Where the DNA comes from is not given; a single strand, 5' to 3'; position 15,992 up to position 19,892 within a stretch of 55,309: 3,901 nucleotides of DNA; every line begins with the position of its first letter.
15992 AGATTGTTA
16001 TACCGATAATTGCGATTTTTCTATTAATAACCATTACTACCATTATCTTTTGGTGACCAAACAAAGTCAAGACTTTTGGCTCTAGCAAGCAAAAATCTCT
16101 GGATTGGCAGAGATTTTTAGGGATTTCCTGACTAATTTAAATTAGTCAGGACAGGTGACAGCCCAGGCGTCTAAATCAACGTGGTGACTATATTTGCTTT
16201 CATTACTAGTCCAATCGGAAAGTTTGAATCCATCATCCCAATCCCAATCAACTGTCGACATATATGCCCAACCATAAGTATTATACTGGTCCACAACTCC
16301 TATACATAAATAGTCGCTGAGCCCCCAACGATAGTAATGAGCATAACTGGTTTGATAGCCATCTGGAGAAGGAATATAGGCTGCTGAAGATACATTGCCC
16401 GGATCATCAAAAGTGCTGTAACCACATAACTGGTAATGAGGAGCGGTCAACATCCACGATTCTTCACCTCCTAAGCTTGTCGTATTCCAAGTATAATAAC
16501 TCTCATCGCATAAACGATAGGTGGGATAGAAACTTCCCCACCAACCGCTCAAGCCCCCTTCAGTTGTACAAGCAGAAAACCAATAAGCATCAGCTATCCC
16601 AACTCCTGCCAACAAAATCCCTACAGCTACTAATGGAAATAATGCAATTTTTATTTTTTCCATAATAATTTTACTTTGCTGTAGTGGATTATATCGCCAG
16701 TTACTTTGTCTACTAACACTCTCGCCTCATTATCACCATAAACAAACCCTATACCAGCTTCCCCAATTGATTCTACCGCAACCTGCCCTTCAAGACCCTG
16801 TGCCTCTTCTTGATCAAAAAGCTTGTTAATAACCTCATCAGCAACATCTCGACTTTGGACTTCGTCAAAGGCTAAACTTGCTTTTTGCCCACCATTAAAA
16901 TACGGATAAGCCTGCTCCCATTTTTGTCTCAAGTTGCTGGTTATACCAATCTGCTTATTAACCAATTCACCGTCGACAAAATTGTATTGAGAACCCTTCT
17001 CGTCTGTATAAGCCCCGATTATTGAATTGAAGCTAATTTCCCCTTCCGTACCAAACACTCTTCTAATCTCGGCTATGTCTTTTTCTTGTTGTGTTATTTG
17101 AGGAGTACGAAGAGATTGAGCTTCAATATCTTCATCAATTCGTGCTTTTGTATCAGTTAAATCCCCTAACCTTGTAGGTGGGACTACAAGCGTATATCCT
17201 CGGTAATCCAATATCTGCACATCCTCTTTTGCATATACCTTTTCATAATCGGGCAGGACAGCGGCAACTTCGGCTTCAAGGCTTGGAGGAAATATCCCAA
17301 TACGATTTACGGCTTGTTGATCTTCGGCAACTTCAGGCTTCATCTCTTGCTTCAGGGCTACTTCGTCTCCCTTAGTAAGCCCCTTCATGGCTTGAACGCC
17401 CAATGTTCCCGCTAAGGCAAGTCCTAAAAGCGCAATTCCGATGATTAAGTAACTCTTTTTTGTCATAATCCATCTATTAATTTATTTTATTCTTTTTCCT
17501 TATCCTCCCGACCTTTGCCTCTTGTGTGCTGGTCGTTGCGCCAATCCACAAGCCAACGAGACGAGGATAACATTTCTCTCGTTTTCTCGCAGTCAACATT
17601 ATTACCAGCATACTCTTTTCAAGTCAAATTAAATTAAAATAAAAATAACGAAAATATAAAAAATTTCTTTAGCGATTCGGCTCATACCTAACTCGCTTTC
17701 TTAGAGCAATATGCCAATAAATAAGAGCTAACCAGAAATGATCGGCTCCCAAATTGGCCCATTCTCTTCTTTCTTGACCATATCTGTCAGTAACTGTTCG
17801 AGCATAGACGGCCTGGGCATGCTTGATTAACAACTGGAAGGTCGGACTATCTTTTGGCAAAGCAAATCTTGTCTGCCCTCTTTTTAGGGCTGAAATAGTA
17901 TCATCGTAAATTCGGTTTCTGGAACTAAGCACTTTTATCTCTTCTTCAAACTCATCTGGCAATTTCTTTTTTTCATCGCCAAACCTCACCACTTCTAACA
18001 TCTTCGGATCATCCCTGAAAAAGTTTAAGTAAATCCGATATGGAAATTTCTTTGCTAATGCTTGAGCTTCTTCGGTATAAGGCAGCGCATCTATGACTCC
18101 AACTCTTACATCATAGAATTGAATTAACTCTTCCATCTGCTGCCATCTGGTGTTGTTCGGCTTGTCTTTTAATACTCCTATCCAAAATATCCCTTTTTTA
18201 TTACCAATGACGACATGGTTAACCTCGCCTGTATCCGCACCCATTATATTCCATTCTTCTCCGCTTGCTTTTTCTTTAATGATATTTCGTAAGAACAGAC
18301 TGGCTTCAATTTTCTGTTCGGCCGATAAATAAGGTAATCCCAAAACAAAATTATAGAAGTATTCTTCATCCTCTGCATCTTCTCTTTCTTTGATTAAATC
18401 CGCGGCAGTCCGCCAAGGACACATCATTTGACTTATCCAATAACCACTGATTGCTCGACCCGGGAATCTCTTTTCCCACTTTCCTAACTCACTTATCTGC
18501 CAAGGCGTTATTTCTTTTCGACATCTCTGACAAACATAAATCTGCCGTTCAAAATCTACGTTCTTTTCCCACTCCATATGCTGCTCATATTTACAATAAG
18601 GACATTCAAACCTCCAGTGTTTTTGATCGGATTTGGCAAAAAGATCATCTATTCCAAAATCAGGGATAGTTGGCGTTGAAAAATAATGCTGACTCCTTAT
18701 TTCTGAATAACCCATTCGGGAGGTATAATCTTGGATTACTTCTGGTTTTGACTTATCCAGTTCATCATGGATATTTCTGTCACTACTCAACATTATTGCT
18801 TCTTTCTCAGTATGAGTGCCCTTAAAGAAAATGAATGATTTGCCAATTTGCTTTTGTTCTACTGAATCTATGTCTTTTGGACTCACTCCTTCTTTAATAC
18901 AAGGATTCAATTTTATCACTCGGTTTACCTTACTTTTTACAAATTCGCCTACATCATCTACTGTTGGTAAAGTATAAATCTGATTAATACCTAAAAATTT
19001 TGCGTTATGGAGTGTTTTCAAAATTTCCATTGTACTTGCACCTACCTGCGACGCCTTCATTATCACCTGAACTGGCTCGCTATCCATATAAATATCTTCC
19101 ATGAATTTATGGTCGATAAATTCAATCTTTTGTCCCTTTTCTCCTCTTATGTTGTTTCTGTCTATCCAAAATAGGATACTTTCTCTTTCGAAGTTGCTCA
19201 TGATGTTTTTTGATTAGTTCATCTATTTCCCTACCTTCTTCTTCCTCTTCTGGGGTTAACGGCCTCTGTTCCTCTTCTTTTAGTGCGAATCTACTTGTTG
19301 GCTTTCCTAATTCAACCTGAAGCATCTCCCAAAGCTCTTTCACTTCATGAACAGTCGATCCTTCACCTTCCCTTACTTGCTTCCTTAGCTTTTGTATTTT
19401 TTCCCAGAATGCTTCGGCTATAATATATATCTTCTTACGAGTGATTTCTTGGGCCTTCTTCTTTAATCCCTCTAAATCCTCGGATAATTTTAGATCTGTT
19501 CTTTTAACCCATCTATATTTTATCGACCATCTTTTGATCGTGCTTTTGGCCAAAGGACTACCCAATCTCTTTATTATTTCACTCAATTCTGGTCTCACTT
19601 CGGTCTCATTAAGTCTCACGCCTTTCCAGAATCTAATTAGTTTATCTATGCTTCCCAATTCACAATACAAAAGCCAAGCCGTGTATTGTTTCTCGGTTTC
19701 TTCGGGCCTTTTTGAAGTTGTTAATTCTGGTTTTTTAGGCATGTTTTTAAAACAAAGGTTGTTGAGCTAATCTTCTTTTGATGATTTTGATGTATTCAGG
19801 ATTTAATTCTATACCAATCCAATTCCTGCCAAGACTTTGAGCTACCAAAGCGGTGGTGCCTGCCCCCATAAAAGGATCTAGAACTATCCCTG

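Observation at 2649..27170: Strand-specific 9-mer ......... placed 18-34 nt upstream of phage gene starts, often fused to the preceding TAA stop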

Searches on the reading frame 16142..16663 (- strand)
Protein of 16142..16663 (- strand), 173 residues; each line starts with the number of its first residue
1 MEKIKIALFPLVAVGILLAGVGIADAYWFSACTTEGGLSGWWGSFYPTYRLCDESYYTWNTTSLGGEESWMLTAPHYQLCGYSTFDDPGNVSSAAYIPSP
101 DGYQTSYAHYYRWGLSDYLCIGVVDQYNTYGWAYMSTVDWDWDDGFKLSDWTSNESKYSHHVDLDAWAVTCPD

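Call 41: search_protein_families(library=phrogs, proteins=[window:16142-16663:-], max_evalue=0.01)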
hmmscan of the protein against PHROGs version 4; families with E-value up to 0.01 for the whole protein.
window:16142-16663:- (173 aa): 0 families

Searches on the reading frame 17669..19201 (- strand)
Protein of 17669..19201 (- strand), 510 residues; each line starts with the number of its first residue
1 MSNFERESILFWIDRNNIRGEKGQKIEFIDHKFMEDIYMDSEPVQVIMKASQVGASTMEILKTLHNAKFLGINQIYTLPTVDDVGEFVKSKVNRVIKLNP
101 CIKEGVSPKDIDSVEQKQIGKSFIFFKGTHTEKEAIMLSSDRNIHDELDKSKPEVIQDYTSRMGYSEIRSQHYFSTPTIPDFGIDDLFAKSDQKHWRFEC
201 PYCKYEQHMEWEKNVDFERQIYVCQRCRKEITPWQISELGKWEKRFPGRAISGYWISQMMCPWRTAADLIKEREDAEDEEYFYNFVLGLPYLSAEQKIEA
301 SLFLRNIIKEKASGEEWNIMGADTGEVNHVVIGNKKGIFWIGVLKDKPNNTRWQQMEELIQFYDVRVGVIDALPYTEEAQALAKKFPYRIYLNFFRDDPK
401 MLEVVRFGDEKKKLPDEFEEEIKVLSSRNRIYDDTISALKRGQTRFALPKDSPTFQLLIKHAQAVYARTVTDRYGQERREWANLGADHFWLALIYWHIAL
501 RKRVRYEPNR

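Call 21: find_related_loci(query=window:17669-19201:-, collection=viral_contigs, flank=10000)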
Query window:17669-19201:- (510 aa) in viral_contigs; peptide patterns used: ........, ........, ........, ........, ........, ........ (x = any residue, [..] = any of these).
11 stretches matched a pattern; 10 encode a relative of the query (tblastn E <= 1e-3); 10 distinct loci.
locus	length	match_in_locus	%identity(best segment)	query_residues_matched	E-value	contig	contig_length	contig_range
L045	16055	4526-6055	85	1-510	0e+0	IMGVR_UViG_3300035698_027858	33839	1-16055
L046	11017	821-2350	84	1-510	0e+0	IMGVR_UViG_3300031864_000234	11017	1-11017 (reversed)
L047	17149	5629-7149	69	6-510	0e+0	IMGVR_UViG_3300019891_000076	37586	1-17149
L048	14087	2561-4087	67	2-508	0e+0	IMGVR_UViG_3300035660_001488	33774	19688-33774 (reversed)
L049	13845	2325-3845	65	5-510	0e+0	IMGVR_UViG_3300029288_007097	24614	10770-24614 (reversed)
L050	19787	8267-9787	65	5-510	0e+0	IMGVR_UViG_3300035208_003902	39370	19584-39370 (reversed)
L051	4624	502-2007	54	7-507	0e+0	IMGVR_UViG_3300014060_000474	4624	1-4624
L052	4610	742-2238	54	7-507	1e-169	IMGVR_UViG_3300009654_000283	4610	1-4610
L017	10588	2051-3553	52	8-507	1e-162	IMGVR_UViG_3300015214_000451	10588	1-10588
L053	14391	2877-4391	66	1-507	0e+0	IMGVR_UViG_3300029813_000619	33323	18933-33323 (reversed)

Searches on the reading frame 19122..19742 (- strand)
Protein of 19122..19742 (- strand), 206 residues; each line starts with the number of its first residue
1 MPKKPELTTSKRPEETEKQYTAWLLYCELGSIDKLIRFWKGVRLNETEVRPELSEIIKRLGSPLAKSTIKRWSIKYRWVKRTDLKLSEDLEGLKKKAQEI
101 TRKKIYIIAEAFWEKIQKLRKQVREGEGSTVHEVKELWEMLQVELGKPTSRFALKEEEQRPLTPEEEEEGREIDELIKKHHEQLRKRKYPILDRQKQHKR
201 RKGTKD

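Call 41: search_protein_families(library=phrogs, proteins=[window:19122-19742:-], max_evalue=0.01)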
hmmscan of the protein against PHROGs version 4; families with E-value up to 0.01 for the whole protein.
window:19122-19742:- (206 aa): 1 family
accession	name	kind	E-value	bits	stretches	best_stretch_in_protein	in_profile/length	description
phrog_6299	-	head and packaging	4.4e-07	31.1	1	11-172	12-169/193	terminase small subunit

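Call 54: search_protein_families(library=pfam, proteins=[window:19122-19742:-], max_evalue=5)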
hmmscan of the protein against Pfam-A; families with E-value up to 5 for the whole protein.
window:19122-19742:- (206 aa): 5 families
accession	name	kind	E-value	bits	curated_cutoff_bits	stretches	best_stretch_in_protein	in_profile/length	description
PF10884.14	DUF2683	-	0.0021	18.7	27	1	111-139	39-66/66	Protein of unknown function (DUF2683)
PF03496.20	ADPrib_exo_Tox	-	0.004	17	23.4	1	49-118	49-114/196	ADP-ribosyltransferase exoenzyme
PF05379.17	Peptidase_C23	-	0.058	14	25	1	97-143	10-56/88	Carlavirus endopeptidase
PF09820.16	AAA-ATPase_like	-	0.1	12.8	26.1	0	66-109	103-146/201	Predicted AAA-ATPase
PF03961.19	FapA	-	3.7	7.5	31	1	46-145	121-219/272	Flagellar Assembly Protein A beta solenoid domain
